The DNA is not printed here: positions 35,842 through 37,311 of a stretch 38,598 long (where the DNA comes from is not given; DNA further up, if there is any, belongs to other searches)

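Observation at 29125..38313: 9.2-kb gene for a 3,062-aa lipoprotein of no recognisable family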

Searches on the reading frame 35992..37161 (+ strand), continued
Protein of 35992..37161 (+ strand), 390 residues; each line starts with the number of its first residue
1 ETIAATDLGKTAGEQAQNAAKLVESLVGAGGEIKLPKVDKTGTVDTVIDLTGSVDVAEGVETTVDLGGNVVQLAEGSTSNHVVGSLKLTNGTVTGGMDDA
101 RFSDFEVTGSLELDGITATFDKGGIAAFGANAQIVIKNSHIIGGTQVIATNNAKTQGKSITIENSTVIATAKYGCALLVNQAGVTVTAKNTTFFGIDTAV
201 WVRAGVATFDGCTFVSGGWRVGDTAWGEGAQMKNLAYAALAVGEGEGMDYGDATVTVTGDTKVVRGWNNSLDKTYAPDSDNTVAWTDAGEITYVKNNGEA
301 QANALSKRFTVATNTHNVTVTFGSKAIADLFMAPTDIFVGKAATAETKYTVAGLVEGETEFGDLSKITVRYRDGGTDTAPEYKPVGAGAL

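Call 114: fold_search(model_id=the predicted structure, library=viral)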
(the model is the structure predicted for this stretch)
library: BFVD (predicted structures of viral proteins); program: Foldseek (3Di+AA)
matches with E <= 10: 448; with E <= 0.001: 0
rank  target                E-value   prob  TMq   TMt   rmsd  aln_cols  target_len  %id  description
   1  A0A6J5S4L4            1.0e-03  1.00  0.37  0.24  12.3       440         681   13  Uncharacterized protein [uncultured Caudovirales phage]
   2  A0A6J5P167            1.5e-03  1.00  0.37  0.12  13.8       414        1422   11  Fibronectin type III [uncultured Caudovirales phage]
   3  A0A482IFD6            1.5e-03  1.00  0.41  0.34  11.8       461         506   14  Pectate lyase superfamily protein [Escherichia phage Minorna]
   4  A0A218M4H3            2.0e-03  0.72  0.23  0.14  16.2       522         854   12  Tail fibers protein [Pasteurella phage PHB01]
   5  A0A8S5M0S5            2.1e-03  1.00  0.29  0.21   8.3       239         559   13  Xylosidase [Caudovirales sp. cthNP28]
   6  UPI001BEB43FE         2.1e-03  1.00  0.40  0.21  10.4       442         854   12  (no name look-up for this kind of identifier)
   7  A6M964                4.1e-03  0.72  0.25  0.16  13.7       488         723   10  (no name in the UniProt tables at hand)
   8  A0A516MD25            4.7e-03  0.97  0.30  0.19  13.8       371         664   10  (no name in the UniProt tables at hand)
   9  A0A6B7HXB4            6.0e-03  1.00  0.45  0.33   7.7       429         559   12  Uncharacterized protein [Vibrio phage vB_VpaP_MGD2]
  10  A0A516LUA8            6.0e-03  1.00  0.39  0.18   8.8       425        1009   12  (no name in the UniProt tables at hand)
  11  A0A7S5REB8            7.6e-03  0.95  0.35  0.25  15.9       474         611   14  (no name in the UniProt tables at hand)
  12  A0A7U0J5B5            1.1e-02  0.92  0.30  0.18  16.2       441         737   12  Tail fiber protein [Klebsiella phage vB_KpM_FBKp24]
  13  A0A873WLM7            1.1e-02  0.96  0.37  0.23   9.9       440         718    9  (no name in the UniProt tables at hand)
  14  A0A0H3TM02            1.2e-02  1.00  0.36  0.14  11.5       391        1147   12  (no name in the UniProt tables at hand)
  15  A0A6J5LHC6            1.3e-02  0.92  0.35  0.27  12.8       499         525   10  Pectate lyase superfamily protein [uncultured Caudovirales phage]
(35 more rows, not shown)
